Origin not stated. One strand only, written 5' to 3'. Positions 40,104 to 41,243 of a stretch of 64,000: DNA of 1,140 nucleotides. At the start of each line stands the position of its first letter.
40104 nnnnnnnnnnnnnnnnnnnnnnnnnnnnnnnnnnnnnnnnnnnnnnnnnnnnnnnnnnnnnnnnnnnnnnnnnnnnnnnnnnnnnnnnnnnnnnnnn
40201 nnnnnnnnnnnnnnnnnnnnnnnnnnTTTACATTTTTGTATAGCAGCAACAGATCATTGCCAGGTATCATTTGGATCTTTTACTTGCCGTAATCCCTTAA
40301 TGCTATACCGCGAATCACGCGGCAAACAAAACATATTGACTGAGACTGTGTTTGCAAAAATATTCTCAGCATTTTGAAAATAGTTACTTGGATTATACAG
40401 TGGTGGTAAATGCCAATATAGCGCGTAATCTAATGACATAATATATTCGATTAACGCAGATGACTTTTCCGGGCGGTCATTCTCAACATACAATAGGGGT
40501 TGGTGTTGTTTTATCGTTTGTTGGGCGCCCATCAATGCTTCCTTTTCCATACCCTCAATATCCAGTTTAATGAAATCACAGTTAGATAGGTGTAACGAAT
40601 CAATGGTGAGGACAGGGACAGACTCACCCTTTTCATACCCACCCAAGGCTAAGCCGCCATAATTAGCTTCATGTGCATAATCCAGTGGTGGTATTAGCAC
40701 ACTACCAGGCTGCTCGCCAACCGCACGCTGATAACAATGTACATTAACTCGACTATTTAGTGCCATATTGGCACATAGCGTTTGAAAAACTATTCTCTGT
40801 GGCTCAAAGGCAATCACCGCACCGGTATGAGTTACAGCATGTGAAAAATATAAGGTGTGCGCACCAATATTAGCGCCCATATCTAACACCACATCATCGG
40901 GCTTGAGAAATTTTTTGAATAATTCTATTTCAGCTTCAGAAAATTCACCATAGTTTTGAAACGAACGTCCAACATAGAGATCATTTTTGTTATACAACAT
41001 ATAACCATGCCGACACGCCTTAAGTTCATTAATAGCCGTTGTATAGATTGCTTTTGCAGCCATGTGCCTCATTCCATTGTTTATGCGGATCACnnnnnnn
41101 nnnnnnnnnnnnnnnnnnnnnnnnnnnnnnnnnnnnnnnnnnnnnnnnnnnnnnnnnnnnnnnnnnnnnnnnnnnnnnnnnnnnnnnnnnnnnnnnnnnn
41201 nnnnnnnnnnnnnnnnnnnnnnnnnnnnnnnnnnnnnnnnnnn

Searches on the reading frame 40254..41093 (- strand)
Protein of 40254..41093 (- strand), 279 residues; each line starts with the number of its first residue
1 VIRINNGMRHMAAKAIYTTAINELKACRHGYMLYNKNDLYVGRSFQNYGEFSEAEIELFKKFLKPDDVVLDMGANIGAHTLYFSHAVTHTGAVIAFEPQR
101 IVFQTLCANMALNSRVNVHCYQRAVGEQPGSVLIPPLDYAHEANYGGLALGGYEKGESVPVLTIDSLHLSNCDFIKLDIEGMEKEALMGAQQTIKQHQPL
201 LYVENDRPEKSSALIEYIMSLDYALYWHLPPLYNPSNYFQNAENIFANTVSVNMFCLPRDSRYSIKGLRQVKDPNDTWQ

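Call 4: search_protein_families(library=pfam, proteins=[window:40254-41093:-])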
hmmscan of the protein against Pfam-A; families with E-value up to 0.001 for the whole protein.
window:40254-41093:- (279 aa): 2 families
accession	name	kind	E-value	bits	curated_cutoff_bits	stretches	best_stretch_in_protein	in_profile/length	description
PF05050.19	Methyltransf_21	-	1.7e-17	64.5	22.7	1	71-209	1-152/173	Methyltransferase FkbM domain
PF05575.17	V_cholerae_RfbT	-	4.7e-05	23.3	27.9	1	30-199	45-219/286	Vibrio cholerae RfbT protein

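Call 7: search_protein_families(library=ncbifam, proteins=[window:40254-41093:-])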
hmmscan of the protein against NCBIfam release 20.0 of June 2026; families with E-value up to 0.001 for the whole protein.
window:40254-41093:- (279 aa): 2 families
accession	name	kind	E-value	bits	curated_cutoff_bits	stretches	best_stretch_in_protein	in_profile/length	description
TIGR01444.1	fkbM_fam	subfamily_domain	7.9e-28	97.7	37.7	1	68-204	1-141/143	FkbM family methyltransferase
TIGR00446.1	nop2p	subfamily_domain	1.3e-05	24.6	210.45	1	63-111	69-117/264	NOL1/NOP2/sun family putative RNA methylase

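Call 10: find_homologous_proteins(query=window:40257-41063:-)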
Query seq(269 aa) (269 aa): 2691 proteins with E <= 0.001 among 3866 candidates; the best 120 are listed.
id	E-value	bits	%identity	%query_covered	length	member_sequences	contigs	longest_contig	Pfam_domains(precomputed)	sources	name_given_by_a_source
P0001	6.8e-182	620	100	100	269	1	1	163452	PF05050.20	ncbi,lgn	-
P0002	2.3e-112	392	61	100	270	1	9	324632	PF05050.20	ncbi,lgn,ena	-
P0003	4.9e-109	382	59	98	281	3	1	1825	PF05050.20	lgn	-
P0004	6.5e-109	381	61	97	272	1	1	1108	PF05050.20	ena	-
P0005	1.4e-105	370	60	98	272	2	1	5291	PF05050.20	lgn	-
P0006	2.6e-104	366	60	97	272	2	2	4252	PF05050.20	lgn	-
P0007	1.0e-102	361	58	100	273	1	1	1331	PF05050.20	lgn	-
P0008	3.6e-101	356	59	97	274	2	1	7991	PF05050.20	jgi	jgi:FkbM family methyltransferase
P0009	7.7e-101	355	59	97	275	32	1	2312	PF05050.20,PF05575.17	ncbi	-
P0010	8.2e-101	355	58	94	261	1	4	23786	PF05050.20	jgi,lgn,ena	-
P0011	1.9e-100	353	58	96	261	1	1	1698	PF05050.20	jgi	jgi:FkbM family methyltransferase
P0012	2.2e-100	353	57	93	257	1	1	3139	PF05050.20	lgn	-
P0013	5.1e-99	349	59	96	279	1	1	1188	PF05050.20,PF05575.17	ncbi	-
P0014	6.8e-99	348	58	97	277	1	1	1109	PF05050.20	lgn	-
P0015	1.0e-98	348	56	95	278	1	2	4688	PF05050.20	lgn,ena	-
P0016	1.1e-98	348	56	100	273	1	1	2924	PF05050.20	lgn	-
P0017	2.3e-98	347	59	93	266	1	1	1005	PF05050.20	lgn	-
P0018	6.1e-98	345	57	97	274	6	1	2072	PF05050.20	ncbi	-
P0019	1.0e-97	344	59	93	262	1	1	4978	PF05050.20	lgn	-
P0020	1.1e-97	344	56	98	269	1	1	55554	PF05050.20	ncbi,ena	-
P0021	1.3e-97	344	58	96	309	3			PF05050.20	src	-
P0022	1.4e-97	344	57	95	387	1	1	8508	PF05050.20,PF01075.24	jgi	jgi:FkbM family methyltransferase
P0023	1.7e-97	344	60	94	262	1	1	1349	PF05050.20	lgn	-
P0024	1.9e-97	344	55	98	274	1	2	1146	PF05050.20,PF05575.17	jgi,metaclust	metaclust:\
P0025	4.2e-97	342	56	96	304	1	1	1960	PF05050.20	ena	-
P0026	5.9e-97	342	58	95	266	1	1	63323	PF05050.20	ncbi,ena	-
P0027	6.3e-97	342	56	95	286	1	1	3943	PF05050.20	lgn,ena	-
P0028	6.5e-97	342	57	94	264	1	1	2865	PF05050.20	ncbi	-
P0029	8.9e-97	341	56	99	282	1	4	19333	PF05050.20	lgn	-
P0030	1.0e-96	341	59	93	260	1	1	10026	PF05050.20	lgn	-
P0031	1.1e-96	341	56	93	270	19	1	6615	PF05050.20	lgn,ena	-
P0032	1.2e-96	341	57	94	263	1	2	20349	PF05050.20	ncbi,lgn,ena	-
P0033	1.7e-96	340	59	91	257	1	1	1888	PF05050.20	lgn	-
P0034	2.0e-96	340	56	94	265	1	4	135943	PF05050.20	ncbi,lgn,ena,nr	ncbi:MAG: FkbM family methyltransferase [Planctomycetota bacterium]|nr:MAG: FkbM family methyltransf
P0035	2.6e-96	340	55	99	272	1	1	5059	PF05050.20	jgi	jgi:FkbM family methyltransferase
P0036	4.1e-96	339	58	93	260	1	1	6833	PF05050.20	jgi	-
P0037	4.4e-96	339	59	93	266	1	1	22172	PF05050.20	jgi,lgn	-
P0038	4.7e-96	339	57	94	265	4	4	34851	PF05050.20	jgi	jgi:FkbM family methyltransferase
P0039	5.5e-96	339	58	89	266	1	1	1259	PF05050.20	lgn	-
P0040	5.6e-96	339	56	98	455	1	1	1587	PF05050.20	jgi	jgi:FkbM family methyltransferase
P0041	5.6e-96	339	57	94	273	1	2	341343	PF05050.20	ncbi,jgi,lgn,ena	jgi:FkbM family methyltransferase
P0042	6.5e-96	339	56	97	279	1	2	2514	PF05050.20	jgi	-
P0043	6.9e-96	338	57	96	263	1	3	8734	PF05050.20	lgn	-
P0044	7.7e-96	338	58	96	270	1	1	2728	PF05050.20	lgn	-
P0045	9.6e-96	338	55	97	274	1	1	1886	PF05050.20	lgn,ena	-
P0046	1.2e-95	338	57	93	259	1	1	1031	PF05050.20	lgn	-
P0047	1.2e-95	338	57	96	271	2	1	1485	PF05050.20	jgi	jgi:FkbM family methyltransferase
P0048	1.2e-95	338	58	94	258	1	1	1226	PF05050.20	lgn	-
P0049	1.3e-95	337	55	97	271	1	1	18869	PF05050.20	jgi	jgi:FkbM family methyltransferase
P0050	1.4e-95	337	54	93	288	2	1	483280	PF05050.20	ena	-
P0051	1.4e-95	337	56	96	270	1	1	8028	PF05050.20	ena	-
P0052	1.4e-95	337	56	97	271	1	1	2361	PF05050.20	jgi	jgi:FkbM family methyltransferase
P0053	2.4e-95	337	57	96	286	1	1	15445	PF05050.20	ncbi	ncbi:MAG: FkbM family methyltransferase [Pseudomonadota bacterium]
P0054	4.3e-95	336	57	97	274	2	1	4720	PF05050.20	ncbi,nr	ncbi:MAG TPA: FkbM family methyltransferase [Gemmataceae bacterium]|nr:FkbM family methyltransferase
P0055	6.6e-95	335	56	94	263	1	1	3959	PF05050.20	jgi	jgi:FkbM family methyltransferase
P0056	8.2e-95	335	55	96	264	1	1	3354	PF05050.20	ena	-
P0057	8.9e-95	335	55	95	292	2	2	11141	PF05050.20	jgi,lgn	-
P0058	9.3e-95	335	56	94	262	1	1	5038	PF05050.20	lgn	-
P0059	1.1e-94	334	58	93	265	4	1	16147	PF05050.20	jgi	jgi:FkbM family methyltransferase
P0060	1.2e-94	334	53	93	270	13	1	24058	PF05050.20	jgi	jgi:FkbM family methyltransferase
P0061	1.3e-94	334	56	96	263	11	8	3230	PF05050.20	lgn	-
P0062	1.4e-94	334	56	94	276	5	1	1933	PF05050.20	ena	-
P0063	1.5e-94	334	57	94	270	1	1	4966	PF05050.20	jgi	jgi:FkbM family methyltransferase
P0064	1.5e-94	334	56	96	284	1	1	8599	PF05050.20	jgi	jgi:FkbM family methyltransferase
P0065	1.7e-94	334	54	99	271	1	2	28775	PF05050.20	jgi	-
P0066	1.9e-94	334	57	95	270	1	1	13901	PF05050.20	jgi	jgi:FkbM family methyltransferase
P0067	2.2e-94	333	54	99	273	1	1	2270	PF05050.20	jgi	jgi:FkbM family methyltransferase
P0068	2.4e-94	333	55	97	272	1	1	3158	PF05050.20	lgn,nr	nr:FkbM family methyltransferase [Nitrospirota bacterium]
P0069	2.8e-94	333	57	96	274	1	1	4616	PF05050.20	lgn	-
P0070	3.5e-94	333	56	95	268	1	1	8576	PF05050.20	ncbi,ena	-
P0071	3.6e-94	333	57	93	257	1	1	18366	PF05050.20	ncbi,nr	ncbi:MAG: FkbM family methyltransferase [Candidatus Caenarcaniphilales bacterium]|nr:FkbM family met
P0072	4.9e-94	332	57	94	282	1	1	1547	PF05050.20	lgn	-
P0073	5.4e-94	332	57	94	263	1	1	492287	PF05050.20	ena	-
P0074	5.8e-94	332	54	98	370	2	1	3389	PF05050.20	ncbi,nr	ncbi:MAG: FkbM family methyltransferase, partial [bacterium]|nr:FkbM family methyltransferase [bacte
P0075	6.2e-94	332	56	98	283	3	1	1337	PF05050.20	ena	-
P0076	7.0e-94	332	55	94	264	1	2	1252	PF05050.20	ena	-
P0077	7.1e-94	332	53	97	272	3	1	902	PF05050.20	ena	-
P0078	7.5e-94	332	55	94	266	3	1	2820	PF05050.20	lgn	-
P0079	7.6e-94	332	55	95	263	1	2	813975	PF05050.20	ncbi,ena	-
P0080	9.5e-94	331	57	95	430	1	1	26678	PF14559.13,PF13414.13,PF05050.20,PF00515.35,PF13424.13,PF13428.13,PF13181.13,PF07719.24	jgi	jgi:FkbM family methyltransferase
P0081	9.7e-94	331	54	98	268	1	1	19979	PF05050.20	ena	-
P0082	1.0e-93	331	56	94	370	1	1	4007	PF05050.20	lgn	-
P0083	1.0e-93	331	55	94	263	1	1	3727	PF05050.20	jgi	jgi:FkbM family methyltransferase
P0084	1.1e-93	331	57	95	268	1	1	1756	PF05050.20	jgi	jgi:FkbM family methyltransferase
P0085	1.1e-93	331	54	96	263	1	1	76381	PF05050.20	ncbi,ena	-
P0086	1.2e-93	331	55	94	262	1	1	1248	PF05050.20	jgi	jgi:FkbM family methyltransferase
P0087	1.3e-93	331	54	98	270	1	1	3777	PF05050.20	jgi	jgi:FkbM family methyltransferase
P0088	1.3e-93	331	56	97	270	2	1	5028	PF05050.20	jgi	jgi:FkbM family methyltransferase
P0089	1.4e-93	331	54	94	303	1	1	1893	PF05050.20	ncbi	-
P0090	1.5e-93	331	55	94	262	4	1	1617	PF05050.20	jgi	jgi:FkbM family methyltransferase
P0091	2.1e-93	330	56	94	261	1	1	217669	PF05050.20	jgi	jgi:FkbM family methyltransferase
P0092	2.3e-93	330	58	87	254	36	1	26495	PF05050.20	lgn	-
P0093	2.4e-93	330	57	94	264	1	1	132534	PF05050.20,PF05575.17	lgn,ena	-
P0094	2.8e-93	330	55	97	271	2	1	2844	PF05050.20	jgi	-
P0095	2.8e-93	330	56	93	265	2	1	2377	PF05050.20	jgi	-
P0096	2.8e-93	330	53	94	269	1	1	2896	PF05050.20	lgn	-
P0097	2.9e-93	330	56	94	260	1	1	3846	PF05050.20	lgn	-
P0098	3.0e-93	330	54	94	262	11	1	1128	PF05050.20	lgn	-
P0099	3.6e-93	330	55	95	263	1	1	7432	PF05050.20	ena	-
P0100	3.6e-93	330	55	97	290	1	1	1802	PF05050.20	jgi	jgi:FkbM family methyltransferase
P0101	3.6e-93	330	56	92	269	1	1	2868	PF05050.20,PF05575.17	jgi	jgi:FkbM family methyltransferase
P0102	4.0e-93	329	55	93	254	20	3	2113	PF05050.20,PF02475.24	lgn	-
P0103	4.9e-93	329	54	93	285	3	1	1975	PF05050.20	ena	-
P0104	5.1e-93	329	56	94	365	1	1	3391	PF13431.13,PF23914.2,PF13414.13,PF13176.13,PF13428.13,PF13374.13,PF05050.20,PF00515.35,PF13424.13,PF13432.13,PF13181.13,PF07719.24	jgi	jgi:FkbM family methyltransferase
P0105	5.7e-93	329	55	95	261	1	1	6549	PF05050.20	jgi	jgi:FkbM family methyltransferase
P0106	6.1e-93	329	55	94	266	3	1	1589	PF05050.20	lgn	-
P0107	6.4e-93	329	55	94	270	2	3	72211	PF05050.20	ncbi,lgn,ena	-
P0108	6.4e-93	329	53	100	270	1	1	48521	PF05050.20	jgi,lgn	jgi:FkbM family methyltransferase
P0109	6.6e-93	329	54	96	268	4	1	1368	PF05050.20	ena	-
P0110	6.9e-93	329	53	98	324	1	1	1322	PF05050.20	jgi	jgi:FkbM family methyltransferase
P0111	7.5e-93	329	57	94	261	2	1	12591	PF05050.20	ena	-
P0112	8.2e-93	328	53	96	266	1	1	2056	PF05050.20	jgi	jgi:FkbM family methyltransferase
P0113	8.7e-93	328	54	95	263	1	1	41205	PF05050.20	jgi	-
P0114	9.8e-93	328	55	97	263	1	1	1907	PF05050.20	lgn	-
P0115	1.0e-92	328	53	94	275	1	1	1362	PF05050.20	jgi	jgi:FkbM family methyltransferase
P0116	1.0e-92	328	55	93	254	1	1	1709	PF05050.20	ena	-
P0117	1.0e-92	328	55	93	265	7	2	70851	PF05050.20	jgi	-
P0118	1.0e-92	328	56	95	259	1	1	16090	PF05050.20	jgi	jgi:FkbM family methyltransferase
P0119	1.1e-92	328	54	94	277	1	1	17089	PF05050.20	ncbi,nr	ncbi:MAG: FkbM family methyltransferase [Planctomycetia bacterium]|nr:FkbM family methyltransferase 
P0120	1.1e-92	328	54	94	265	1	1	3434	PF05050.20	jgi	jgi:FkbM family methyltransferase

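Call 11: find_encoding_contigs(protein=P0001, flank=10000, max_places=3)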
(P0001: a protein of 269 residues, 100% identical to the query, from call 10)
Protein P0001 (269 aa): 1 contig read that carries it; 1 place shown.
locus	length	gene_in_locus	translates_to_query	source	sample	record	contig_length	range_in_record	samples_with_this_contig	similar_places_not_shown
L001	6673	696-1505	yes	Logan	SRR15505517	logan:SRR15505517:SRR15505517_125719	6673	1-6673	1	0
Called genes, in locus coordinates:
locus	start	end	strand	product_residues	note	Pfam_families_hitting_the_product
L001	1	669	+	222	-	?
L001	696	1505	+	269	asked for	PF05050:Methyltransf_21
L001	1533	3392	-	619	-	PF13424:TPR_12, PF13371:TPR_9, PF00515:TPR_1, PF07719:TPR_2, PF13424:TPR_12, PF13414:TPR_11, PF13431:TPR_17, PF00515:TPR_1, +34 more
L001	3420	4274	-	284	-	PF17284:Spermine_synt_N, PF01564:Spermine_synth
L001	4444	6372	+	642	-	PF02784:Orn_Arg_deC_N, PF17810:Arg_decarb_HB, PF17944:Arg_decarbox_C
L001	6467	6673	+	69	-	?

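Call 12: find_encoding_contigs(protein=P0002, flank=10000, max_places=4)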
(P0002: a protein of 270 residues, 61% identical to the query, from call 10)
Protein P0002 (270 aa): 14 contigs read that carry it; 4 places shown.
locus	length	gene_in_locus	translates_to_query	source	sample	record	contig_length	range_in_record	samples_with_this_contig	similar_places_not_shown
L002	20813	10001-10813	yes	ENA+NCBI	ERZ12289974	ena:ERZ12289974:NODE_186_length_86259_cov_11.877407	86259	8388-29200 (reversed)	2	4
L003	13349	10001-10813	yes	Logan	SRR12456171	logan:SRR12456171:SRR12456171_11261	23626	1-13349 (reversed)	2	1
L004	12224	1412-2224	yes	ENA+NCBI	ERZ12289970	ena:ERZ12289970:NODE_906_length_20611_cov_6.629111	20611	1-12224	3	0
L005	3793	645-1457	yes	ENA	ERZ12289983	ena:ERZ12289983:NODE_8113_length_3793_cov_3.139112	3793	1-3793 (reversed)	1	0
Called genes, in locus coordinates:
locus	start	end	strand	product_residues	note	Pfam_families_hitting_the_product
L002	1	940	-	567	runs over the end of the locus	PF02366:PMT, PF13231:PMT_2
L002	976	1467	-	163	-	PF00186:DHFR_1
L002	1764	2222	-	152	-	-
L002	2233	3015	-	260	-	PF00106:adh_short, PF08659:KR, PF23441:SDR, PF13561:adh_short_C2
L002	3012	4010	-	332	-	PF00490:ALAD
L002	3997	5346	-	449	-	PF09298:FAA_hydrolase_N, PF01557:FAA_hydrolase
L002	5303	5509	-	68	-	PF28076:CBU_0585_lpg0581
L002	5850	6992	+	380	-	-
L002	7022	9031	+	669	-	PF08448:PAS_4, PF13426:PAS_9 (weak), PF00512:HisKA, PF02518:HATPase_c, PF00072:Response_reg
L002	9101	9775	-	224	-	PF02390:Methyltransf_4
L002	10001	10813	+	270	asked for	PF05050:Methyltransf_21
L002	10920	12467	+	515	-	PF13231:PMT_2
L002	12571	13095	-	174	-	PF01327:Pep_deformylase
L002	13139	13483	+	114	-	-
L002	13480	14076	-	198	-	-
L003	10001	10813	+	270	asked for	PF05050:Methyltransf_21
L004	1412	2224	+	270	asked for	PF05050:Methyltransf_21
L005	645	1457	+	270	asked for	PF05050:Methyltransf_21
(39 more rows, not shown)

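Call 18: find_related_loci(query=A1, collection=metagenome_contigs, flank=10000)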
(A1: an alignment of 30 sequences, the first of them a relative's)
Query A1 (269 aa) in metagenome_contigs; peptide patterns used: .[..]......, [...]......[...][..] (x = any residue, [..] = any of these).
600 stretches matched a pattern (row limit reached: there are more); 516 encode a relative of the query (tblastn E <= 1e-3); the best 80 are kept; 80 distinct loci.
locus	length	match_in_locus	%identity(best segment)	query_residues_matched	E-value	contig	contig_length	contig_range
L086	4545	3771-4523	55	12-262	7e-104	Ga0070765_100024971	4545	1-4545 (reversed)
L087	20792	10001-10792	55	1-264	4e-103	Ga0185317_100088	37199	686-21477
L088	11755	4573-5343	54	13-269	2e-98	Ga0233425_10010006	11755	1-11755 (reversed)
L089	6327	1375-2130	55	8-259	3e-98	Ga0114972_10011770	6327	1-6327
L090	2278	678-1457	55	6-265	4e-102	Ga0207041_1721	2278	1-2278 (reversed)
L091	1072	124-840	56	9-247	9e-107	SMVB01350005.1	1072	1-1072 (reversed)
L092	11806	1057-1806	55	10-259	2e-97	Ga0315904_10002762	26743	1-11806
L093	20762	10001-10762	52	12-263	2e-96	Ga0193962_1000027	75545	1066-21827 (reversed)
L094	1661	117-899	53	8-268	4e-102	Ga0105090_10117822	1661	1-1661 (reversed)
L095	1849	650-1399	54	15-264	1e-100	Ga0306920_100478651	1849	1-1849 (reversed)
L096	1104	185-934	53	9-258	9e-103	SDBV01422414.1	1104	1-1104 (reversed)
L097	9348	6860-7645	52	6-268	2e-94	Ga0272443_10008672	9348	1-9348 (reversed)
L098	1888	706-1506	50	5-269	6e-99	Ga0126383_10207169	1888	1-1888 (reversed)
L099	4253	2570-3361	51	1-264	7e-94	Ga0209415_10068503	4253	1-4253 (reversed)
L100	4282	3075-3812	54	14-259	6e-94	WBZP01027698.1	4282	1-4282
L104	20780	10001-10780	52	8-262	2e-92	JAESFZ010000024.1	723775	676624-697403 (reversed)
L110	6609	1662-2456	51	1-263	5e-90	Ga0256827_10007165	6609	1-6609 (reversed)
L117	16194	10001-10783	48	8-269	5e-88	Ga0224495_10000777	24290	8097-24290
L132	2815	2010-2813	46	2-269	8e-87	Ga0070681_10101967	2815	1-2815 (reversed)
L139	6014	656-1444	47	12-262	4e-83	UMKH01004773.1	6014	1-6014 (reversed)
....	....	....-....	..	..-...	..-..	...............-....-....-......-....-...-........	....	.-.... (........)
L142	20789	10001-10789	47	12-262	3e-83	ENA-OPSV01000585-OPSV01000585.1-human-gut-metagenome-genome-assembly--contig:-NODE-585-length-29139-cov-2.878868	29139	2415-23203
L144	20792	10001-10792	47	1-263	7e-83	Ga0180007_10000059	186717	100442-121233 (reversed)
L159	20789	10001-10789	47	12-262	3e-83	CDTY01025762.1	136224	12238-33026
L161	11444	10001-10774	46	13-269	9e-79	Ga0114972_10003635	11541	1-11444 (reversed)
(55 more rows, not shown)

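Call 22: find_encoding_contigs(protein=P0122, flank=10000, max_places=3)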
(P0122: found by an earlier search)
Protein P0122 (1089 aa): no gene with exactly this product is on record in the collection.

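Call 26: find_encoding_contigs(protein=P0041, flank=7000, max_places=1)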
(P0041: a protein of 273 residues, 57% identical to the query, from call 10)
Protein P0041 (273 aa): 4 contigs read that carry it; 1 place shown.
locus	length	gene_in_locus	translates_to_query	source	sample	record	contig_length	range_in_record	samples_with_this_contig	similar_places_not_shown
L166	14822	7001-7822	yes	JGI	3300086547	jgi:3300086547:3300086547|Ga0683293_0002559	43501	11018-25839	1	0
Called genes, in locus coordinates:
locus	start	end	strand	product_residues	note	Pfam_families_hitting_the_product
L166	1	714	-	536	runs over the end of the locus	PF02321:OEP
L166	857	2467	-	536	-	PF06609:TRI12 (faint), PF00083:Sugar_tr, PF07690:MFS_1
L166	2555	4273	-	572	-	PF25917:BSH_RND, PF25885:HH_EMRA, PF25876:HH_MFP_RND (weak), PF25963:Beta-barrel_AAEA (weak)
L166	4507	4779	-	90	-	PF00723:Glyco_hydro_15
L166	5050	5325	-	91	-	PF13340:DUF4096 (weak)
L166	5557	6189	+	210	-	PF01914:MarC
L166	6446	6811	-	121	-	-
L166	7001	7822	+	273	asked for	PF05050:Methyltransf_21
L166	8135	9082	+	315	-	PF00248:Aldo_ket_red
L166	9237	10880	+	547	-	PF00027:cNMP_binding, PF00890:FAD_binding_2 (weak), PF01946:Thi4 (faint), PF07992:Pyr_redox_2, PF12831:FAD_oxidored (weak), PF13738:Pyr_redox_3 (faint), PF13450:NAD_binding_8 (weak)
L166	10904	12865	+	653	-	PF05524:PEP-utilisers_N, PF00391:PEP-utilizers, PF02896:PEP-utilizers_C, PF02148:zf-UBP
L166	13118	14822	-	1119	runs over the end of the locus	PF13517:FG-GAP_3, PF01839:FG-GAP (weak), PF13517:FG-GAP_3, PF01839:FG-GAP (weak), PF13517:FG-GAP_3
